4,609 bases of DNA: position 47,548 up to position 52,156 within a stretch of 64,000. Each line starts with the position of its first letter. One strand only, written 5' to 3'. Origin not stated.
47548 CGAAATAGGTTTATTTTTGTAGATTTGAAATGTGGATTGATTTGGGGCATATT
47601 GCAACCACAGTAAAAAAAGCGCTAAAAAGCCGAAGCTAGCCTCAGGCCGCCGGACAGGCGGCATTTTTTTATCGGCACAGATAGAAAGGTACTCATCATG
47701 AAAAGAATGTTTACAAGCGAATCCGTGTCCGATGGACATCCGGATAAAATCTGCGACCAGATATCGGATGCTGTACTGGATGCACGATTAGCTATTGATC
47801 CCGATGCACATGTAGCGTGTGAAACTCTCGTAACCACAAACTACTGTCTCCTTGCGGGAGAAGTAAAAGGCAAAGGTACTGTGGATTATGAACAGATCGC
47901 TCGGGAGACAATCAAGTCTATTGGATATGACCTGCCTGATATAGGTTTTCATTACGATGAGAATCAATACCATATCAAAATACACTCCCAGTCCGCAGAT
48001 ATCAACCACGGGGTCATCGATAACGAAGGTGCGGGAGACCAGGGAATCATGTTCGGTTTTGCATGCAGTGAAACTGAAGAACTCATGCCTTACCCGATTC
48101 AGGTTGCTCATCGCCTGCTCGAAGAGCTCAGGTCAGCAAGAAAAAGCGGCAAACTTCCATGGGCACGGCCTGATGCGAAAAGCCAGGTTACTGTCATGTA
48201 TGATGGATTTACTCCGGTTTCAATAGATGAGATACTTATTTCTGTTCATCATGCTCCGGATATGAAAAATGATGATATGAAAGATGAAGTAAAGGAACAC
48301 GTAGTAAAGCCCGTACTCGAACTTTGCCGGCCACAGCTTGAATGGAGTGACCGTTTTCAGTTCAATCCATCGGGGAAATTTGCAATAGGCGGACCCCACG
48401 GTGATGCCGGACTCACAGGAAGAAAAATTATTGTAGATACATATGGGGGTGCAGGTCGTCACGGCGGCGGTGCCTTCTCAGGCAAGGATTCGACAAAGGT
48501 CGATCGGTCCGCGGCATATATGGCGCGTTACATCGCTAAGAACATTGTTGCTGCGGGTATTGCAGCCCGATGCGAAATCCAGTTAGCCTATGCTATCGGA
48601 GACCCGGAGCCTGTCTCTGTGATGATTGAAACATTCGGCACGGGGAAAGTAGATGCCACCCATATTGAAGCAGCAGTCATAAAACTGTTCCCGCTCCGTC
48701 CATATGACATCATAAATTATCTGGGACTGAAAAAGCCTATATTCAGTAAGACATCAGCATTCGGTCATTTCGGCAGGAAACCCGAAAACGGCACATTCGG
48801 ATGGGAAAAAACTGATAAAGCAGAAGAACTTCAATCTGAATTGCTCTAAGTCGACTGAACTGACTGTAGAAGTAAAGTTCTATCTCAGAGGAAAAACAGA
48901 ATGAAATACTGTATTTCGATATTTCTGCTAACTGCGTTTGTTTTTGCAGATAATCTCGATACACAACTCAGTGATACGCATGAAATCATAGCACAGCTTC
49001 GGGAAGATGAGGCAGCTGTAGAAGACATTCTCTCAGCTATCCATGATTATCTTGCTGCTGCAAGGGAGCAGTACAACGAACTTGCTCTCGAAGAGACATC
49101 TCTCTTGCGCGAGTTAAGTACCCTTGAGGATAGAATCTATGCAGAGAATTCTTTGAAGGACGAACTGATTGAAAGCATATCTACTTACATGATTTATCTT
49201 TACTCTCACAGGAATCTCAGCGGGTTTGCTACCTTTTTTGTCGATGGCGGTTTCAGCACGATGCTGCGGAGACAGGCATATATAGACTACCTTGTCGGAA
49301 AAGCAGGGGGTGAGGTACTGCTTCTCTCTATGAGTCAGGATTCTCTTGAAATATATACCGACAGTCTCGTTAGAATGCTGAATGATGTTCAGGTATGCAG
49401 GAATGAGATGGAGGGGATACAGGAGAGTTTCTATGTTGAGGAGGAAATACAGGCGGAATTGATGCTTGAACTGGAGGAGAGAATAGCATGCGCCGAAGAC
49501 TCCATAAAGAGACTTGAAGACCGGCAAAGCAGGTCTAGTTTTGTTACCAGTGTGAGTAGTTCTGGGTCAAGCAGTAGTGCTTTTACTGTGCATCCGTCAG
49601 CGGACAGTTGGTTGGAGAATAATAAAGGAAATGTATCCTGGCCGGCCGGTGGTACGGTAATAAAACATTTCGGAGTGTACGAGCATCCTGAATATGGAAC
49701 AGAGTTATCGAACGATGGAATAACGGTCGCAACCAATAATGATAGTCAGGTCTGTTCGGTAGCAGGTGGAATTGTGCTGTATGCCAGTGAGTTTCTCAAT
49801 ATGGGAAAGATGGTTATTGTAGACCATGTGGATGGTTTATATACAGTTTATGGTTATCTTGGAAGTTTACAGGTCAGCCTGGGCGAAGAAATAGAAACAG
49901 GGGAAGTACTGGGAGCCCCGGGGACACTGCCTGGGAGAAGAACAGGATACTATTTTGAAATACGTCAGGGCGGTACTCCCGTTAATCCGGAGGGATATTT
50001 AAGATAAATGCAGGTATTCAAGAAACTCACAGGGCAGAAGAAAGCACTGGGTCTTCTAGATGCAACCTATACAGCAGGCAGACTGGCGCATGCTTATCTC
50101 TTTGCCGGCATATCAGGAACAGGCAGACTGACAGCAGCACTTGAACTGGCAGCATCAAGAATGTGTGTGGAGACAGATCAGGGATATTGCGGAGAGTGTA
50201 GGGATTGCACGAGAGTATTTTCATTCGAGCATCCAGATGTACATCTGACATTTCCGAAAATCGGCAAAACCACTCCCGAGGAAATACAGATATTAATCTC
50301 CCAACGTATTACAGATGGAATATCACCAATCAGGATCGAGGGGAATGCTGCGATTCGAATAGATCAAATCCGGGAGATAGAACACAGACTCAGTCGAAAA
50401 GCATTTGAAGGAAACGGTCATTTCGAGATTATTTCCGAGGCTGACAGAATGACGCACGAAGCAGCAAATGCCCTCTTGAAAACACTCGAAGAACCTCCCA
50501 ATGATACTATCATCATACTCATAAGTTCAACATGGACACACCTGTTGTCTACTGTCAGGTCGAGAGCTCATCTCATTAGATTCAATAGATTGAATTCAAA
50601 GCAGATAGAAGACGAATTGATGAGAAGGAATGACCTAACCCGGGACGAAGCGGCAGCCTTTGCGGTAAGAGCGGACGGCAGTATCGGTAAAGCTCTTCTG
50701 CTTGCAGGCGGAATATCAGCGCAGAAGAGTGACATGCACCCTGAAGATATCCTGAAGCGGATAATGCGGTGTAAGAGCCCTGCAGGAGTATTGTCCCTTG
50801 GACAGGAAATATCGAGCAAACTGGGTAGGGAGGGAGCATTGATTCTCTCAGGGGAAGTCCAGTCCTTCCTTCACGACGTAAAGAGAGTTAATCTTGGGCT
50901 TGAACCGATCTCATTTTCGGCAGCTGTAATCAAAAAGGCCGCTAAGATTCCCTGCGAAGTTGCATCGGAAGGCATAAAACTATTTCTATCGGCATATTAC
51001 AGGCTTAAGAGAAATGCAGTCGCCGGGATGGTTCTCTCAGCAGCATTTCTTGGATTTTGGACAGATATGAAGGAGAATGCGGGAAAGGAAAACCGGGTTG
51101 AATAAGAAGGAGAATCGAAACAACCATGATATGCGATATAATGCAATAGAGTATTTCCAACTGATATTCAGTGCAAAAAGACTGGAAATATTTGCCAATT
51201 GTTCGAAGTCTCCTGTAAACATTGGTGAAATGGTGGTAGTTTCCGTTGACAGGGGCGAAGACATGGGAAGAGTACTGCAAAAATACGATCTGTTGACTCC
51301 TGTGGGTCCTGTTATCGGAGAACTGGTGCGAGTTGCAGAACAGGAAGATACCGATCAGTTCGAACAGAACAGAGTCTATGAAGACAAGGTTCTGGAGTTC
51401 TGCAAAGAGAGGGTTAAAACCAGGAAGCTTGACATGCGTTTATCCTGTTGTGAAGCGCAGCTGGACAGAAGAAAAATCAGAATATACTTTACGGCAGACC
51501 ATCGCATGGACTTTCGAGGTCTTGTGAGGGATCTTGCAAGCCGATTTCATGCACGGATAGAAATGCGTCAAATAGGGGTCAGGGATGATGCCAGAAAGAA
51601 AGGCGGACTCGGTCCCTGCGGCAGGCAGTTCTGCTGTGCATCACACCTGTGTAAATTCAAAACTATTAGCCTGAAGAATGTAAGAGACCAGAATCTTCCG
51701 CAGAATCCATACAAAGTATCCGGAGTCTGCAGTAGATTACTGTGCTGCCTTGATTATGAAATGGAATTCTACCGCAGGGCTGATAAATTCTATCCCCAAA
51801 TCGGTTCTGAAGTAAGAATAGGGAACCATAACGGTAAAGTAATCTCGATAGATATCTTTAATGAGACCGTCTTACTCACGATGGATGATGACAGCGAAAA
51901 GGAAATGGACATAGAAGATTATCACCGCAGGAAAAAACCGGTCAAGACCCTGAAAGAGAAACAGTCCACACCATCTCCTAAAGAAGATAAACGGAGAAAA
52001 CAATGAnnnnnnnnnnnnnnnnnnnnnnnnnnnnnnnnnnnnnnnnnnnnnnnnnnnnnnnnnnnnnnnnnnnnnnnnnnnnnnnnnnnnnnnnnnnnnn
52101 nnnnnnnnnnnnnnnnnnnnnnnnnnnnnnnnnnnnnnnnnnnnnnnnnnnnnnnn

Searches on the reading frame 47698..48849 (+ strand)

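Call 46: search_protein_families(library=pfam, proteins=[window:47698-48849:+], max_evalue=0.0001)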
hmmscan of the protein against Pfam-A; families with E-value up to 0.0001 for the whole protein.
window:47698-48849:+ (383 aa): 3 families
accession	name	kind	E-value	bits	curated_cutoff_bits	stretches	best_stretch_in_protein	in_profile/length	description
PF02773.21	S-AdoMet_synt_C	-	5.3e-64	214.7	25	1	230-371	1-138/138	S-adenosylmethionine synthetase, C-terminal domain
PF02772.21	S-AdoMet_synt_M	-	4.7e-41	140.1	29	1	110-228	2-120/120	S-adenosylmethionine synthetase, central domain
PF00438.25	S-AdoMet_synt_N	-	1.9e-38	131.4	33.1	1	3-100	2-99/99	S-adenosylmethionine synthetase, N-terminal domain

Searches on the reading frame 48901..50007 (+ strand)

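Call 46: search_protein_families(library=pfam, proteins=[window:48901-50007:+], max_evalue=0.0001)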
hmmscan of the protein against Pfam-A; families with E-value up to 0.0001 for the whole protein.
window:48901-50007:+ (368 aa): 1 family
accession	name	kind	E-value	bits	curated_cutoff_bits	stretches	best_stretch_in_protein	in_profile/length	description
PF01551.29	Peptidase_M23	-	2.3e-17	63.4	28.7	1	271-363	3-96/96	Peptidase family M23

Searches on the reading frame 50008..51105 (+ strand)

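Call 46: search_protein_families(library=pfam, proteins=[window:50008-51105:+], max_evalue=0.0001)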
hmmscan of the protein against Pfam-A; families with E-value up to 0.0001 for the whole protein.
window:50008-51105:+ (365 aa): 1 family
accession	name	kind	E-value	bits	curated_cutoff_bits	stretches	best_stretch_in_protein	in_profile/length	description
PF13177.12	DNA_pol3_delta2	-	2.8e-45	154.6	27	1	9-195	1-160/161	DNA polymerase III, delta subunit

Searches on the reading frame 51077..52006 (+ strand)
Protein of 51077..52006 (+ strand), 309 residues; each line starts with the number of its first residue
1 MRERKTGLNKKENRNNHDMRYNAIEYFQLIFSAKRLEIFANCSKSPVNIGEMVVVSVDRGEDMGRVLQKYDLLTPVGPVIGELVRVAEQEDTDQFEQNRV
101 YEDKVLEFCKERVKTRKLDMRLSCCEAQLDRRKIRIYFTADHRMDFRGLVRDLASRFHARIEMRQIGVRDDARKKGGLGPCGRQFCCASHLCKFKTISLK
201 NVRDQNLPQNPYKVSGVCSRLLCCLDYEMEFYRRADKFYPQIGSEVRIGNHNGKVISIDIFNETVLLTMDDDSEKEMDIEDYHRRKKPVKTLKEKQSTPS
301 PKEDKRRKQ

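Call 46: search_protein_families(library=pfam, proteins=[window:51077-52006:+], max_evalue=0.0001)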
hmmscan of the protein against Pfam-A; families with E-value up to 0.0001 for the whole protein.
window:51077-52006:+ (309 aa): 1 family
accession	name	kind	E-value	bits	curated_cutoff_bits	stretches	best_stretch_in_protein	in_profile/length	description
PF04468.17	PSP1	-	5.7e-29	100.7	27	1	82-166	2-86/86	PSP1 C-terminal conserved region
